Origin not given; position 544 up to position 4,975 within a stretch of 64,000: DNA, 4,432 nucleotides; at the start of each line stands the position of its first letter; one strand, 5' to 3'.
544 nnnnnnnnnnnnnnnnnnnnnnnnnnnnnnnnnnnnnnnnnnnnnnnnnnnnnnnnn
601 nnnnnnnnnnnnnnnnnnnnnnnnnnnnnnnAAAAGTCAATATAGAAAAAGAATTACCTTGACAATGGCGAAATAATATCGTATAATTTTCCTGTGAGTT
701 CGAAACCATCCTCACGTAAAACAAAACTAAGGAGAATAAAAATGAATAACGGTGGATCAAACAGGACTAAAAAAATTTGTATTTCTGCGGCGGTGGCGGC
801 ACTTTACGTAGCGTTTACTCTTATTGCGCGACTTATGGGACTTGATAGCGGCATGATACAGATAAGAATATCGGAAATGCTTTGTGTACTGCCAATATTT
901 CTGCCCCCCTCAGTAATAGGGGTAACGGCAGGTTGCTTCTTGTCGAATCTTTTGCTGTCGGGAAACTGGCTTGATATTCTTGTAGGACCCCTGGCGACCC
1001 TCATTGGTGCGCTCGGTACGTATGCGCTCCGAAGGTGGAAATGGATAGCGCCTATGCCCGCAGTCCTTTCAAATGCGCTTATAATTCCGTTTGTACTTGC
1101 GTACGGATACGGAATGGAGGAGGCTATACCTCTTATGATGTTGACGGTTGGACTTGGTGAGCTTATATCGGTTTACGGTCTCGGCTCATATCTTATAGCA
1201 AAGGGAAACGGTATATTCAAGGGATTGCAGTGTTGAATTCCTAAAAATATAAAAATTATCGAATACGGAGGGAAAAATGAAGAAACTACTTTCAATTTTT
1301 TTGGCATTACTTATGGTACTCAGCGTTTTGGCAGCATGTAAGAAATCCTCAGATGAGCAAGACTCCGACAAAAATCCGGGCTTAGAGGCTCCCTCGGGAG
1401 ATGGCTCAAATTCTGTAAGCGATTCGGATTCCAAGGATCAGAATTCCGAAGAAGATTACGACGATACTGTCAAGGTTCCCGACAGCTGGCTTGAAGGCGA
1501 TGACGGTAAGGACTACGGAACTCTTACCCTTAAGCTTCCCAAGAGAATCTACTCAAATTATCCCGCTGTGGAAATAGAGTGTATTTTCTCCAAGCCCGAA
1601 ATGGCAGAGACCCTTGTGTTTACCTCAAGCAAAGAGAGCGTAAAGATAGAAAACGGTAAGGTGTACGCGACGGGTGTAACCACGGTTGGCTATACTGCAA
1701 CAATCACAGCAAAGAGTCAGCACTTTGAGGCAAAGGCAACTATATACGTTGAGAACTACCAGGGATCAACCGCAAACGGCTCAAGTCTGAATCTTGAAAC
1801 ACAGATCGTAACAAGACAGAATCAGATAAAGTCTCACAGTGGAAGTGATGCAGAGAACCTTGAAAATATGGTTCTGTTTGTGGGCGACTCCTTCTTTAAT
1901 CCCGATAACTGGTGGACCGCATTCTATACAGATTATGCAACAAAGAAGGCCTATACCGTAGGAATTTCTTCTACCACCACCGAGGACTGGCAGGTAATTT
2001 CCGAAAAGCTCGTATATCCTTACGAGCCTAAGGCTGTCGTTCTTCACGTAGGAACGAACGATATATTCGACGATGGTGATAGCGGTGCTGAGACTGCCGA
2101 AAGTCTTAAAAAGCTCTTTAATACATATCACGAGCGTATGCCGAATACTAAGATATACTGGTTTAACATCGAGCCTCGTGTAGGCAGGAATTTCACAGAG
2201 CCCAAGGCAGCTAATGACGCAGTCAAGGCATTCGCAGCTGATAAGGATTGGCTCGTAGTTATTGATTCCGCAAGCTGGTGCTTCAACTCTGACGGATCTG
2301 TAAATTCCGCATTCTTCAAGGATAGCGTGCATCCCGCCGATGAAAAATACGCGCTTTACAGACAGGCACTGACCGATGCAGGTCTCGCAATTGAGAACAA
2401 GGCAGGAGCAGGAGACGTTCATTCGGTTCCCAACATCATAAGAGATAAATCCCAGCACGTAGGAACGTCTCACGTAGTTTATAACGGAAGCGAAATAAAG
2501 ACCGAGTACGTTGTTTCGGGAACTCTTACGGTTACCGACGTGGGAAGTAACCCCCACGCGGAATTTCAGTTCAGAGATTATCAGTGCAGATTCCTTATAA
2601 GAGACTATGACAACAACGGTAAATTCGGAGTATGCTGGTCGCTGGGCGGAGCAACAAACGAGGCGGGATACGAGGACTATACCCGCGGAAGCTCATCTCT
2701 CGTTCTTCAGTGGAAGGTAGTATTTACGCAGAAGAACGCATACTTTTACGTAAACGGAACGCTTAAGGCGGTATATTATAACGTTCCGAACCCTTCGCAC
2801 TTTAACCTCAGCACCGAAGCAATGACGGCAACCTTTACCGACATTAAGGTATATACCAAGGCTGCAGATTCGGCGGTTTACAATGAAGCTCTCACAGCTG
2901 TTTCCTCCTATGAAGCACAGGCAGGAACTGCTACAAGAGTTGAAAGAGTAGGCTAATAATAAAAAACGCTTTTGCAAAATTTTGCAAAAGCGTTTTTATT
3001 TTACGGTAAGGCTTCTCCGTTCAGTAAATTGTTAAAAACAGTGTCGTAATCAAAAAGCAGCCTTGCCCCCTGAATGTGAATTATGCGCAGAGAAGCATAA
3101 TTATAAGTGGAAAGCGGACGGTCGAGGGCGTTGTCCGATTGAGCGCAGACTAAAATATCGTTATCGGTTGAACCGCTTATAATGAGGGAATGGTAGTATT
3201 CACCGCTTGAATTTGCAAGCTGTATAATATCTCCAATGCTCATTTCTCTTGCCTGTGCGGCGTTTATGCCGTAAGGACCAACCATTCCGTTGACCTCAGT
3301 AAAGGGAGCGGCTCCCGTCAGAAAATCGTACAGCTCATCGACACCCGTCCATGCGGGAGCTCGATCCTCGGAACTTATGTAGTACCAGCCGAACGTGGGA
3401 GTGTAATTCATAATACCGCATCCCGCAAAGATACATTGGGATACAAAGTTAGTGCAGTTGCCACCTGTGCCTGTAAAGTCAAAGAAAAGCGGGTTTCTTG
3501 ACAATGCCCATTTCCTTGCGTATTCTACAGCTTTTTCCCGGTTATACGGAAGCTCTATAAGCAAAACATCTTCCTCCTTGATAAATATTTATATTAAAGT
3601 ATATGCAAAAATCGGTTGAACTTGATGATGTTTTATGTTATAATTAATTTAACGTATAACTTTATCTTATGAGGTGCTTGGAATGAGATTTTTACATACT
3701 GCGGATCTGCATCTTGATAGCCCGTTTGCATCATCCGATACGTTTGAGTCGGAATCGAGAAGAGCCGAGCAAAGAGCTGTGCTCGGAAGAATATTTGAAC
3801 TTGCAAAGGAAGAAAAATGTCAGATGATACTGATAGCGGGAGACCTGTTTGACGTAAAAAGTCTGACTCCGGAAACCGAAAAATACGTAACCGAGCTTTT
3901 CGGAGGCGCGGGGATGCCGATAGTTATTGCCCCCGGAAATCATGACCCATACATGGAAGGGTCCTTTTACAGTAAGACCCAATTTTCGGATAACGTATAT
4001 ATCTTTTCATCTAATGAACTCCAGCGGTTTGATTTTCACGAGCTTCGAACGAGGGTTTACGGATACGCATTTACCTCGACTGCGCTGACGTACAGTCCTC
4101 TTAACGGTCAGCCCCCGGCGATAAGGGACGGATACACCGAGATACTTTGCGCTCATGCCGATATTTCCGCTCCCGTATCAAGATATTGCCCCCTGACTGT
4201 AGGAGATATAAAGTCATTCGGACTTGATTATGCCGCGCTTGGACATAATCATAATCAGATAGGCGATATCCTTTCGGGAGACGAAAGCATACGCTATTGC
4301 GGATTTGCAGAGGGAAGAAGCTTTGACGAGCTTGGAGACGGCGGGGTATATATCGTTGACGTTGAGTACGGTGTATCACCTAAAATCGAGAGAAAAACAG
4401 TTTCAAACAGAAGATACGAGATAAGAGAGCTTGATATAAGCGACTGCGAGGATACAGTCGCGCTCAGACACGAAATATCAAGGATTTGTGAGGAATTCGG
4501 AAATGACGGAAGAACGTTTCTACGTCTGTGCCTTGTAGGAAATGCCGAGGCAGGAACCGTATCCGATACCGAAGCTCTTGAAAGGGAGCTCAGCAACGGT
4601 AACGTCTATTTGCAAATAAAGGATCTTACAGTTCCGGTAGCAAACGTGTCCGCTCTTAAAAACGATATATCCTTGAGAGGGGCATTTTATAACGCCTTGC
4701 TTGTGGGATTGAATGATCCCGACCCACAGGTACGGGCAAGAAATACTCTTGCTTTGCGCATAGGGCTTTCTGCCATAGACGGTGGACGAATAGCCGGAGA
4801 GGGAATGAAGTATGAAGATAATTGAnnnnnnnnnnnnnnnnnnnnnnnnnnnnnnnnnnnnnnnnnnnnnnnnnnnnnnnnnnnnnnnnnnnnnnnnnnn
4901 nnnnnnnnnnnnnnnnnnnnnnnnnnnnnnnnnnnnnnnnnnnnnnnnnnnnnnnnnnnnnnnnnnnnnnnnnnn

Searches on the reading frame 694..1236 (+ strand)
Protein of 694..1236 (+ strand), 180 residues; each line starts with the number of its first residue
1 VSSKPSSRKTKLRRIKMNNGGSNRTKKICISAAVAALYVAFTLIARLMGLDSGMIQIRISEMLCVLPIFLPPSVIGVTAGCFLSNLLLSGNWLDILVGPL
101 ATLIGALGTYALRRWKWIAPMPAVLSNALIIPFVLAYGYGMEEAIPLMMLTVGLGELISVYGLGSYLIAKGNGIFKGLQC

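Call 6: search_protein_families(library=pfam, proteins=[window:694-1236:+])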
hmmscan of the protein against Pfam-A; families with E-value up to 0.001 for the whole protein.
window:694-1236:+ (180 aa): 1 family
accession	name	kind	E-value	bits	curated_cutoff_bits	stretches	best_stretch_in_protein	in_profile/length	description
PF06177.16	QueT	-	7.3e-37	127.3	33.7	1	29-168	2-136/141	QueT transporter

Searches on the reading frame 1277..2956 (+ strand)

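Call 6: search_protein_families(library=pfam, proteins=[window:1277-2956:+])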
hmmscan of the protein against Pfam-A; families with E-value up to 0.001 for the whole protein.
window:1277-2956:+ (559 aa): 1 family
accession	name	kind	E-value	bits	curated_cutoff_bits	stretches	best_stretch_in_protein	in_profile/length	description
PF13472.12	Lipase_GDSL_2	-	1.4e-14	55.4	32.9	1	202-359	2-177/178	GDSL-like Lipase/Acylhydrolase family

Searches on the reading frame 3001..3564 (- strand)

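Call 6: search_protein_families(library=pfam, proteins=[window:3001-3564:-])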
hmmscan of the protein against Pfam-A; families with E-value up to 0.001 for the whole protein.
window:3001-3564:- (187 aa): 1 family
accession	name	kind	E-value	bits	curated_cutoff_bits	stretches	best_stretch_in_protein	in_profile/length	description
PF12671.13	Amidase_6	-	1.6e-33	116.5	23.2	1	7-159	2-157/163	Putative amidase domain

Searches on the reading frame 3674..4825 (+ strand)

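Call 6: search_protein_families(library=pfam, proteins=[window:3674-4825:+])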
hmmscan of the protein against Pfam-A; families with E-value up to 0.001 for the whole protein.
window:3674-4825:+ (383 aa): 1 family
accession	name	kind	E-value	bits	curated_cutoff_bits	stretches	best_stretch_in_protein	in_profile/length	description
PF00149.33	Metallophos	-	4.3e-15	57.1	21.5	1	4-194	1-190/191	Calcineurin-like phosphoesterase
